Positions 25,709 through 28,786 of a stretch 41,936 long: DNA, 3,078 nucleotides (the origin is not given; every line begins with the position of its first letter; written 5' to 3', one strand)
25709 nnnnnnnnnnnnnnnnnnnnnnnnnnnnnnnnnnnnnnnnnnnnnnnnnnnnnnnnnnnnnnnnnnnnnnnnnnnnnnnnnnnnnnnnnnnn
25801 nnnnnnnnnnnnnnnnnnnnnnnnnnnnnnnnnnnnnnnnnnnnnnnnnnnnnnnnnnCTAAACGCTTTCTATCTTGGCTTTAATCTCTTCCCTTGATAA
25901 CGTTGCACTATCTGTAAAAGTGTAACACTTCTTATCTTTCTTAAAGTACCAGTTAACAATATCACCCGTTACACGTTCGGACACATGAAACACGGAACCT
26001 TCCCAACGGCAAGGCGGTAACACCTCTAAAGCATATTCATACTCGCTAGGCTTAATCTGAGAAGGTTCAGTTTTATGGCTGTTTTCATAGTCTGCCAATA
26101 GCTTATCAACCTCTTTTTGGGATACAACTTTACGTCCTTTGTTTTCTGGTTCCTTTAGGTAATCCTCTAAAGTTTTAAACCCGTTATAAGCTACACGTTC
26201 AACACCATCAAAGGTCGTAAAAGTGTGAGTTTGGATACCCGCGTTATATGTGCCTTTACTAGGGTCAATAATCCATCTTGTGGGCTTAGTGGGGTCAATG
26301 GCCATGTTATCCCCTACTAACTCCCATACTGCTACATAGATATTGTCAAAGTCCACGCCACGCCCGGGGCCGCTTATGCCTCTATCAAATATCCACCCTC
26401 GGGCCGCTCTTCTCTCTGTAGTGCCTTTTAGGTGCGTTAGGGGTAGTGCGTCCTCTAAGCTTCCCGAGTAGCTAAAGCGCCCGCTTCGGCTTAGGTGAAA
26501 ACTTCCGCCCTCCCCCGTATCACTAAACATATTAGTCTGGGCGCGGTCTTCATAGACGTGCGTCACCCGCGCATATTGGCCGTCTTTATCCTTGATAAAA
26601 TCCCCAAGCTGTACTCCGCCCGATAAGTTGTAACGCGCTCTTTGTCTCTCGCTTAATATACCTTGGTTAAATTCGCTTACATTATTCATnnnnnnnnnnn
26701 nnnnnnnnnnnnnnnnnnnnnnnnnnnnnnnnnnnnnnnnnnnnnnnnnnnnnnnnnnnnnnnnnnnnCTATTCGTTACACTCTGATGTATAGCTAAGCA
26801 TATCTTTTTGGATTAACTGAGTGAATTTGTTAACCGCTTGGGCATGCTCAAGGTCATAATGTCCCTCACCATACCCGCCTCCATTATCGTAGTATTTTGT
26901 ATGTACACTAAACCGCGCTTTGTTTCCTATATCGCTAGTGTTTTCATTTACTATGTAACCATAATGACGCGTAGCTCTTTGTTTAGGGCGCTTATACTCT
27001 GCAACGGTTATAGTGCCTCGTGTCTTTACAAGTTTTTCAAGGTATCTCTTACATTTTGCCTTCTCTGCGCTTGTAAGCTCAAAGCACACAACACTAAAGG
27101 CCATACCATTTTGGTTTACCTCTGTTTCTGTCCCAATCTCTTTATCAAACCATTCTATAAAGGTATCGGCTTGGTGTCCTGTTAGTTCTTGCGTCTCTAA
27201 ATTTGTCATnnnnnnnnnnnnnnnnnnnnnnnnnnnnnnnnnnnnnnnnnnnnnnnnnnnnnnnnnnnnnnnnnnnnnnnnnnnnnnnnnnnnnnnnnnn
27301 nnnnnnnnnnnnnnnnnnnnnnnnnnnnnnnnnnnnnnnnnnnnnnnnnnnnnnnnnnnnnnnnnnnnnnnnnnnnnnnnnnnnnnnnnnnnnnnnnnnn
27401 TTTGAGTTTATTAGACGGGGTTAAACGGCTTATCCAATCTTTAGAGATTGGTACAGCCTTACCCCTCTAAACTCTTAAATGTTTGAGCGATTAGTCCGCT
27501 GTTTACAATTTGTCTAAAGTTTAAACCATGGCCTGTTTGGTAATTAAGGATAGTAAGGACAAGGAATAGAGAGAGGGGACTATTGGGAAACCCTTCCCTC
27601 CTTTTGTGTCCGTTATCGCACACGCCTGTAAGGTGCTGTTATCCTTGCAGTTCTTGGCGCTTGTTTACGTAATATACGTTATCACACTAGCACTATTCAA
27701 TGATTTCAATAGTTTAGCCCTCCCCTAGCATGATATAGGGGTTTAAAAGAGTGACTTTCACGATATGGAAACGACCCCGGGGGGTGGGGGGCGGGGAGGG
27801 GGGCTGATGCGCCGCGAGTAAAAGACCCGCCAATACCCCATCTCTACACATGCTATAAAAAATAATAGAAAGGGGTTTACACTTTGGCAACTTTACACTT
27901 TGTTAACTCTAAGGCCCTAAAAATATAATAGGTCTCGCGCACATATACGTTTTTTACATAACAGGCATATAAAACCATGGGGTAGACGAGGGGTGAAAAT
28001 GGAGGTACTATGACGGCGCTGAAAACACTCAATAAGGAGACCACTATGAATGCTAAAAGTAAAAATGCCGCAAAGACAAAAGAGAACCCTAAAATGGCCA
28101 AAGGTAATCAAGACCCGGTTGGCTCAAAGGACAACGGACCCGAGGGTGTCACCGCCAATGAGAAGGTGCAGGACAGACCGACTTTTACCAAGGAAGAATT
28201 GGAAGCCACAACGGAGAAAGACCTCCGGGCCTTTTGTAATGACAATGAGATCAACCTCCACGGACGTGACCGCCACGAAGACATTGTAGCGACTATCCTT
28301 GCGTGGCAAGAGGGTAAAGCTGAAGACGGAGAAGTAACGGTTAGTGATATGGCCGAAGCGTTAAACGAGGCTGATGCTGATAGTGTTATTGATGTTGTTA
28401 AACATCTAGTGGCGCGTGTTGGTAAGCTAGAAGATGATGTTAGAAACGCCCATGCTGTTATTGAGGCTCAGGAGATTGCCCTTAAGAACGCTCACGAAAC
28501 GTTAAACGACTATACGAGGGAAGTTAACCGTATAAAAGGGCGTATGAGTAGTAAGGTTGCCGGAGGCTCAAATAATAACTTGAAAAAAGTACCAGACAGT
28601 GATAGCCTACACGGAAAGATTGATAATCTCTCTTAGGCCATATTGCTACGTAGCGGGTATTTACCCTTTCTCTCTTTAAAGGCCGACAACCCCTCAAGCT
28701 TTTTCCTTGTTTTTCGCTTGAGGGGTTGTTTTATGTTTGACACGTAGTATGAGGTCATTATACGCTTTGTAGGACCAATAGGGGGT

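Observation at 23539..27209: Promoter-to-terminator early operon of seven ORFans: candidate host-takeover / anti-defence island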

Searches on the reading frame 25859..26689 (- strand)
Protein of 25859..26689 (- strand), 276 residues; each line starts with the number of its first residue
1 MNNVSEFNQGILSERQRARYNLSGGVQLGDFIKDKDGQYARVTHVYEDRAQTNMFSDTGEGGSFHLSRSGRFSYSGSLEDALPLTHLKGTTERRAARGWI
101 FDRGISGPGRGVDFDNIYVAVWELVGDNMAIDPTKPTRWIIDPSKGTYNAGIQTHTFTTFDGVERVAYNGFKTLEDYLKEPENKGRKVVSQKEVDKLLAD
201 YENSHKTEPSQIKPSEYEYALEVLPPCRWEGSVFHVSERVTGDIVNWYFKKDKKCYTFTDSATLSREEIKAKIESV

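Call 8: search_protein_families(library=pfam, proteins=[window:25859-26689:-], max_evalue=1)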
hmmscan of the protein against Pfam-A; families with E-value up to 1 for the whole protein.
window:25859-26689:- (276 aa): 1 family
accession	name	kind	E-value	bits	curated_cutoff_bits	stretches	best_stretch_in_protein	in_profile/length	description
PF07215.16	DUF1419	-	0.00037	21.1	23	1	200-250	37-87/112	Protein of unknown function (DUF1419)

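Call 9: search_protein_families(library=phrogs, proteins=[window:25859-26689:-], max_evalue=0.1)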
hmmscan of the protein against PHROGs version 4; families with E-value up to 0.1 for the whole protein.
window:25859-26689:- (276 aa): 1 family
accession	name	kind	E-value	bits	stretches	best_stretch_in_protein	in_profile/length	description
phrog_21512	-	unknown function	0.038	15.4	1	174-212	22-65/82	-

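Call 15: search_protein_families(library=ncbifam, proteins=[window:25859-26689:-], max_evalue=1)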
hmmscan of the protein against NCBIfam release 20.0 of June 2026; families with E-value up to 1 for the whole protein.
window:25859-26689:- (276 aa): 0 families

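Call 19: search_solved_structures(query=window:25859-26689:-, max_evalue=1)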
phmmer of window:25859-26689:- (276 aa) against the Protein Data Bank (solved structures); distinct sequences matched with E-value up to 1: 0.

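Call 31: find_homologous_proteins(query=window:25859-26689:-, max_evalue=0.001)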
Query window:25859-26689:- (276 aa): 11 proteins with E <= 0.001 among 861 candidates.
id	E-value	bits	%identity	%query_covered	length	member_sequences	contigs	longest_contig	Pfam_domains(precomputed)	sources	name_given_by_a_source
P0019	7.9e-79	283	51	98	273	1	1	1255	-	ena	-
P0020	6.1e-74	267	48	96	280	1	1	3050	-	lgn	-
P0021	9.8e-72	260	49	100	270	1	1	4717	-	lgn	-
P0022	4.3e-66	241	47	98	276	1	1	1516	-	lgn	-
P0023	2.2e-65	239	46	97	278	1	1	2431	-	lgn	-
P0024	1.4e-64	236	44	98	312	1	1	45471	-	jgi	jgi:hypothetical protein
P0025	5.9e-61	225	46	99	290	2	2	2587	-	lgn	-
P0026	1.8e-58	216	42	99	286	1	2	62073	-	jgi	jgi:hypothetical protein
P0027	3.5e-58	215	42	97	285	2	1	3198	-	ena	-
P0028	3.4e-56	209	43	99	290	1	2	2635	-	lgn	-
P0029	3.4e-55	206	43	98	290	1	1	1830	-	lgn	-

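Call 42: find_encoding_contigs(protein=P0024, flank=8000, max_places=2)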
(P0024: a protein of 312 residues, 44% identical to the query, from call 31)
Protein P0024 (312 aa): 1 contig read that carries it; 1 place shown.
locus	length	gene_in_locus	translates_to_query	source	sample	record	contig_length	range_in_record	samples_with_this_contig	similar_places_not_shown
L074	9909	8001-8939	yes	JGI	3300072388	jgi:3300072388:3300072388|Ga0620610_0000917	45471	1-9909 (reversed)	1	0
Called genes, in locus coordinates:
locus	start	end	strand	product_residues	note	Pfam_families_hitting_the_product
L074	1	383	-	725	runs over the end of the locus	-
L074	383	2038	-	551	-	PF03237:Terminase_6N, PF17289:Terminase_6C (weak)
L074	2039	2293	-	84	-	-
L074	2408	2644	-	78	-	-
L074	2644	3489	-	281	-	PF00182:Glyco_hydro_19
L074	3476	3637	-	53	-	-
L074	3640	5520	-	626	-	-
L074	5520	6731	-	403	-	-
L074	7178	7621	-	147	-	PF03592:Terminase_2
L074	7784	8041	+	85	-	-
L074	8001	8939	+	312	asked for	-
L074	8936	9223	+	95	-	-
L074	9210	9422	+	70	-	-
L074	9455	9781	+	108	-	-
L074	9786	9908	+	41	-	?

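Call 43: find_encoding_contigs(protein=P0026, flank=8000, max_places=2)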
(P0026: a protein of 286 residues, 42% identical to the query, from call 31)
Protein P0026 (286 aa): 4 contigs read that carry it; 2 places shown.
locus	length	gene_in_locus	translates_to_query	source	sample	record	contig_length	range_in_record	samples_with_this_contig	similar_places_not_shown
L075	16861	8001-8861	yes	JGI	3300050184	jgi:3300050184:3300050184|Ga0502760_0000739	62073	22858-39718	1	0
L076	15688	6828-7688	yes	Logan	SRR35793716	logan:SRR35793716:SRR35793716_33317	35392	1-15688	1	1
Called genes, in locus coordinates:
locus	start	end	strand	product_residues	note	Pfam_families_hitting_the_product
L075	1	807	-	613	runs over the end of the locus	PF12236:Head-tail_con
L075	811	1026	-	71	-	-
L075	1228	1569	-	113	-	-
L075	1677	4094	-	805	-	PF03237:Terminase_6N, PF17289:Terminase_6C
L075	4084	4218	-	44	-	-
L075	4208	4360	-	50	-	-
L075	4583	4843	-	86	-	PF19905:DUF6378 (weak)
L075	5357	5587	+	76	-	-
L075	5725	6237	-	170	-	-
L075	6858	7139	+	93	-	-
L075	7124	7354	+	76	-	-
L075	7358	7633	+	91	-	-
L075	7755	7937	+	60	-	-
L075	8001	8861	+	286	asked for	-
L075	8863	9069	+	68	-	-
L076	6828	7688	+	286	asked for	-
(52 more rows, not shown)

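Call 56: predict_structure(alignment_id=A2)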
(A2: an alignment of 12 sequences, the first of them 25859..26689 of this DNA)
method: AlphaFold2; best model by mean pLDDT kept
length: 276 residues; sequences in the alignment: 12
mean_pLDDT: 87.5   pTM: 0.67
mean pLDDT of the five models: 87.5, 87.0, 86.3, 86.0, 79.7
residues with pLDDT >= 90: 152; 70-90: 100; 50-70: 24; < 50: 0
segments of 3 or more residues with pLDDT < 50: none
pLDDT, mean of each block of 10 residues (from residue 1): 70 87 88 96 94 93 88 87 94 92 67 87 93 93 77 92 91 93 93 90 90 91 71 74 86 93 90 91
secondary structure, 60 per line:
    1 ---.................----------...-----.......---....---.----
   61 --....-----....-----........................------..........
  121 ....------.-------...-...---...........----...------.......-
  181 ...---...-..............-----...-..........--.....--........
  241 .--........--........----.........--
elements in order: H4-20 E31-33 E39-45 E49-52 E63-66 E72-75 E81-83 E87-101 E111-124 E139-141 E152-159 E164-166 H174-179 E187-189 H191-204 E210-212 H214-223 E226-230 E233-241 E244-251 E254-261 H266-274

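Call 60: fold_search(model_id=the predicted structure, library=pdb)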
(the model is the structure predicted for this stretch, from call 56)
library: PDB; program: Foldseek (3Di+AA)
matches with E <= 10: 973; with E <= 0.001: 0
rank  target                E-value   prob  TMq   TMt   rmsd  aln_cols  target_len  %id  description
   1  9wms_W                3.1e-02  0.33  0.15  0.09  15.9       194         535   13  Co-transcriptional histone H3K36 methylation complex containing RNA polymerase II elongation complex, Set2, and the up (released 2025-12-24)
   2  7xn7_W                3.3e-02  0.08  0.11  0.07  21.9       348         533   10  RNA polymerase II elongation complex containing Spt4/5, Elf1, Spt6, Spn1 and Paf1C (released 2022-09-07)
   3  2gcj_A                6.8e-02  0.10  0.12  0.14  21.8       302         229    6  Crystal Structure of the Pob3 middle domain (released 2006-05-23)
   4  7acv_A                7.2e-02  0.06  0.08  0.07  24.4       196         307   10  SLPL/HID (LMW SLP complex with HMW SLP interacting domain - HID) from C. difficile (R7404 strain) (released 2022-03-09)
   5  3ggr_B                9.0e-02  0.05  0.11  0.11  23.2       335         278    9  Crystal Structure of the Human Rad9-Hus1-Rad1 complex (released 2009-06-16)
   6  9m7x_B                1.1e-01  0.06  0.13  0.07  29.7       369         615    9  Cryo-EM structure of bacteriophage NF5 C1 RBP (released 2025-12-17)
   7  3cm1_A                1.9e-01  0.16  0.11  0.20  18.4       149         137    9  Crystal structure of SsgA-like sporulation-specific cell division protein (YP_290167.1) from Thermobifida fusca YX-ER1 (released 2008-04-01)
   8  6saw_A                2.1e-01  0.14  0.11  0.10  16.3       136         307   10  Chromophore binding domain of bacteriophytochrome linked diguanylyl cyclase from Idiomarina species A28L (dimeric Pfr- (released 2019-12-11)
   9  9g0a_Z                2.2e-01  0.08  0.12  0.08  19.4       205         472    9  Influenza A/H7N9 polymerase post-cleavage cap-snatching complex (released 2025-07-16)
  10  5iwd                  2.3e-01  0.03  0.10  0.11  23.1       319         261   10  HCMV DNA polymerase subunit UL44 complex with a small molecule (released 2016-11-30)
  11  7z6h_C                2.7e-01  0.03  0.10  0.10  23.5       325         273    9  Structure of DNA-bound human RAD17-RFC clamp loader and 9-1-1 checkpoint clamp (released 2022-05-04)
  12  5em0                  2.9e-01  0.35  0.16  0.29  16.8       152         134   12  Crystal structure of mugwort allergen Art v 4 (released 2016-06-08)
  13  7pks_Z                2.9e-01  0.06  0.11  0.11  15.3       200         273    6  Structural basis of Integrator-mediated transcription regulation (released 2021-12-08)
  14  7kc0_E                2.9e-01  0.05  0.14  0.15  22.4       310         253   10  Structure of the Saccharomyces cerevisiae replicative polymerase delta in complex with a primer/template and the PCNA  (released 2020-12-02)
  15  3t1s                  3.0e-01  0.20  0.13  0.23  14.9       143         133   10  MglB Homodimer (released 2011-08-31)
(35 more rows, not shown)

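Call 78: search_protein_families(library=padloc, proteins=[window:25859-26689:-], max_evalue=0.1)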
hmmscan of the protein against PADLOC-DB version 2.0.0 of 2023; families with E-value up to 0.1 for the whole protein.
window:25859-26689:- (276 aa): 0 families

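Call 121: search_protein_families(library=pfam, alignment_id=A2, max_evalue=0.01)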
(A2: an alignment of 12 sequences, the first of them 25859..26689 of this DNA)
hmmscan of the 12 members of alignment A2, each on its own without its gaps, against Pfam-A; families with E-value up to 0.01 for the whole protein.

A. member 1, window:25859-26689:- (276 aa): 1 family
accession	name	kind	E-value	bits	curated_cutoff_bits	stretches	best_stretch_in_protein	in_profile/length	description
PF07215.16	DUF1419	-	0.00037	21.1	23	1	200-250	37-87/112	Protein of unknown function (DUF1419)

B. families by the number of members that match (of 12 scanned): 1 family
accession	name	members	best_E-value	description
PF07215.16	DUF1419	5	0.00037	Protein of unknown function (DUF1419)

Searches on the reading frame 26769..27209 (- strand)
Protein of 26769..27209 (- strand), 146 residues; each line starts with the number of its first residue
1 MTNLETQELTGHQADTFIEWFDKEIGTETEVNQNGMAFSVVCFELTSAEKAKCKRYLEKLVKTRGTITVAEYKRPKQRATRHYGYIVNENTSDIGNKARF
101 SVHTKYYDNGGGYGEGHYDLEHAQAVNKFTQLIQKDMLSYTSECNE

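Call 8: search_protein_families(library=pfam, proteins=[window:26769-27209:-], max_evalue=1)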
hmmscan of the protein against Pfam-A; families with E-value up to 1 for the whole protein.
window:26769-27209:- (146 aa): 0 families

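Call 9: search_protein_families(library=phrogs, proteins=[window:26769-27209:-], max_evalue=0.1)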
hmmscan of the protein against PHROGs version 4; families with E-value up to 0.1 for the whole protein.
window:26769-27209:- (146 aa): 1 family
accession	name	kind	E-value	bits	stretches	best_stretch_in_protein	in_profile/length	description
phrog_27681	-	unknown function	0.029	15.8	1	103-135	34-64/68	-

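Call 15: search_protein_families(library=ncbifam, proteins=[window:26769-27209:-], max_evalue=1)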
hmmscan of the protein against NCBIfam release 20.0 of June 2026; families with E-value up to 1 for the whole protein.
window:26769-27209:- (146 aa): 0 families

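Call 24: search_solved_structures(query=window:26769-27209:-, max_evalue=1)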
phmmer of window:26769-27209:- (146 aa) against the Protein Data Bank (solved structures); distinct sequences matched with E-value up to 1: 0.

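Call 37: search_protein_representatives(protein=window:26769-27209:-)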
Query: 146 residues. Proteins with E-value up to 0.001 (for the whole library): 32; up to 1e-10: 2; up to 1e-30: 1. The best 32 are listed.
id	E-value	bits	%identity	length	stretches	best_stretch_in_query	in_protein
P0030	3.2e-94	328.7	100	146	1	1-146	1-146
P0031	1.5e-11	60.8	53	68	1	1-64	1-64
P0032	1.4e-09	54.5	47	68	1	2-61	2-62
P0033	1.6e-08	51.1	40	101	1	68-143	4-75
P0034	1.8e-08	50.9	47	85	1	69-141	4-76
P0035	3.5e-08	50.0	52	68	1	1-60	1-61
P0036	5.9e-08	49.2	51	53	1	9-57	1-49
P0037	6.0e-08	49.2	52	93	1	5-54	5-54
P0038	7.7e-08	48.9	46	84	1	69-143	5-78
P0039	9.6e-08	48.5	43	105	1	68-140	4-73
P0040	1.4e-07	48.1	48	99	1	68-132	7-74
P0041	4.6e-07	46.3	41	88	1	69-146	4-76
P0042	5.2e-07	46.2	59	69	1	5-59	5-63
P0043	7.0e-07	45.8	44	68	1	4-58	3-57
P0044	8.0e-07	45.6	47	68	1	1-59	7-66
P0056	3.4e-04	37.1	41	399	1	4-66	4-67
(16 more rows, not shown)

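Call 78: search_protein_families(library=padloc, proteins=[window:26769-27209:-], max_evalue=0.1)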
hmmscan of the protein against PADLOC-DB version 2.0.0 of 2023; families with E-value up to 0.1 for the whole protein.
window:26769-27209:- (146 aa): 1 family
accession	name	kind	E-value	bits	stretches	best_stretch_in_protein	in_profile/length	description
PDLC01251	Cas2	-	0.041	12.2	0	38-86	31-79/84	"CAS-I,CAS-II,CAS-III,CAS-IV,CAS-V,CAS-VI; acquisition_2"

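Call 120: search_protein_families(library=pfam, proteins=[P0056, P0033, P0031], max_evalue=0.01)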
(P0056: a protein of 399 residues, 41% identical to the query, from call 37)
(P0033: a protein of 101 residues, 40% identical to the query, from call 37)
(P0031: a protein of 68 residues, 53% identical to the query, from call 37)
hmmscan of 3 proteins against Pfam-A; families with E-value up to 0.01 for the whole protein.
P0056 (399 aa): 0 families

P0033 (101 aa): 0 families

P0031 (68 aa): 0 families

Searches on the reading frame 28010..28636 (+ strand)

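Call 8: search_protein_families(library=pfam, proteins=[window:28010-28636:+], max_evalue=1)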
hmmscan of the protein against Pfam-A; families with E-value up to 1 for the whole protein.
window:28010-28636:+ (208 aa): 4 families
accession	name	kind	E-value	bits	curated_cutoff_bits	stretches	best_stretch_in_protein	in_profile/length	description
PF17448.7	YqaH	-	0.083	13.7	31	1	109-166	23-80/88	Uncharacterized YqaH-like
PF02686.20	GatC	-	0.096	13.3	23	1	113-168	18-63/66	Glu-tRNAGln amidotransferase C subunit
PF07889.17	DUF1664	-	0.17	12.3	34.6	1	111-178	43-109/124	Protein of unknown function (DUF1664)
PF25718.1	Mycobacteriophage_73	-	0.34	11.8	27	0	55-82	47-75/85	Mycobacteriophage L5 gene 73 protein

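Call 9: search_protein_families(library=phrogs, proteins=[window:28010-28636:+], max_evalue=0.1)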
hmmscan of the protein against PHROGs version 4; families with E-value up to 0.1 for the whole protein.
window:28010-28636:+ (208 aa): 2 families
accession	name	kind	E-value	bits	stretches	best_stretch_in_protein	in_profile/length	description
phrog_3281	-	DNA, RNA and nucleotide metabolism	0.01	17.1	1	36-98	53-102/107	endonuclease VII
phrog_4426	-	unknown function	0.052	14.2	0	160-181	22-43/43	-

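Call 78: search_protein_families(library=padloc, proteins=[window:28010-28636:+], max_evalue=0.1)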
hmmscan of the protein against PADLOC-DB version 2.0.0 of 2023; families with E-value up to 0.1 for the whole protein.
window:28010-28636:+ (208 aa): 1 family
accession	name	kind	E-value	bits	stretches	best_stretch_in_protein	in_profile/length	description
PDLC04995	PDC-S32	-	0.025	12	1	114-178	85-148/301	-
